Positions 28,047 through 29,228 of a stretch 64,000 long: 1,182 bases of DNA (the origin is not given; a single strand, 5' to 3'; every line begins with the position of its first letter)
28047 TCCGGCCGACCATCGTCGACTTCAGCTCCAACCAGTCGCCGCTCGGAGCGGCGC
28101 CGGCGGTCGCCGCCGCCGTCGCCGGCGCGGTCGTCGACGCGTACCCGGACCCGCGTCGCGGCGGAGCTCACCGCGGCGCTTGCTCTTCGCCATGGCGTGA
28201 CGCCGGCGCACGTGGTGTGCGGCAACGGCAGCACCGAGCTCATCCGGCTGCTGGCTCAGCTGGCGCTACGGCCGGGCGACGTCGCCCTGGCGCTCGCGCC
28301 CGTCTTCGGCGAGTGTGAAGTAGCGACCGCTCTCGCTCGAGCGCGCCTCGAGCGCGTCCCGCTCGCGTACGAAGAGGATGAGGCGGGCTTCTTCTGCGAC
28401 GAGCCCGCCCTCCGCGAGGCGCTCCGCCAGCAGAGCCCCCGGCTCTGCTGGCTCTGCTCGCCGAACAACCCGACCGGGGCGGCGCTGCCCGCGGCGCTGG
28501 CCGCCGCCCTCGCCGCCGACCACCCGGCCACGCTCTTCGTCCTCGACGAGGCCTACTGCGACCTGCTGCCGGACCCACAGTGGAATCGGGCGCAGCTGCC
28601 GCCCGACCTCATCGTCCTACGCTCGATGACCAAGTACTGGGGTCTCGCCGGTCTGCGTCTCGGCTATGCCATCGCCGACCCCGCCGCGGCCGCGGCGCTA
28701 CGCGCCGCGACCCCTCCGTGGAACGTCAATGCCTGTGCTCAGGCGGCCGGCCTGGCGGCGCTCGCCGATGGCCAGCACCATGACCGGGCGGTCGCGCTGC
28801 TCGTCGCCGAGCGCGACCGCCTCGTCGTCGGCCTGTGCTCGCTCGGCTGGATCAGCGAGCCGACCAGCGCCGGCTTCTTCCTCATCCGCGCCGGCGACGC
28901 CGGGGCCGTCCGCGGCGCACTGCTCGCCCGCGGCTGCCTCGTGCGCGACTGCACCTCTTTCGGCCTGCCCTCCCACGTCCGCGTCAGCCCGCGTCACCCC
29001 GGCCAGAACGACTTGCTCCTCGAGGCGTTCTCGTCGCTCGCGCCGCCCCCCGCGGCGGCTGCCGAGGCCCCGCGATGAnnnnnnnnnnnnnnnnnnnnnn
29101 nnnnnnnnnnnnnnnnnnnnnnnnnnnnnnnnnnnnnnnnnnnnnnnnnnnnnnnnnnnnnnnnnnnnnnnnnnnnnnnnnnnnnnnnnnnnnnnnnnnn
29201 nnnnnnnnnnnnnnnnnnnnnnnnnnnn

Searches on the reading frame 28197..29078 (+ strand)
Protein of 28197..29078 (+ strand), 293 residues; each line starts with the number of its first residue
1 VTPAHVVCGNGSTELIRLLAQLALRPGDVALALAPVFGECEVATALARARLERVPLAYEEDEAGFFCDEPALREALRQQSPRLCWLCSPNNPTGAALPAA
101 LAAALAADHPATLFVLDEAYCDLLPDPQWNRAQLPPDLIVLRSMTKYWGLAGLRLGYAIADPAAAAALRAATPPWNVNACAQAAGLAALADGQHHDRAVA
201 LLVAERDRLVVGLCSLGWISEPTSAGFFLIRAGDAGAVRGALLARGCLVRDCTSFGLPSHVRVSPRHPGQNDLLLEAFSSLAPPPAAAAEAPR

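Call 19: search_protein_families(library=pfam, proteins=[window:28197-29078:+])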
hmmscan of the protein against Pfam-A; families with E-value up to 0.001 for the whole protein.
window:28197-29078:+ (293 aa): 1 family
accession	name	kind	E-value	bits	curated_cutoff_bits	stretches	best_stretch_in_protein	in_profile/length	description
PF00155.27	Aminotran_1_2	-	1.5e-42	146.5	19.7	1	4-277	66-360/361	Aminotransferase class I and II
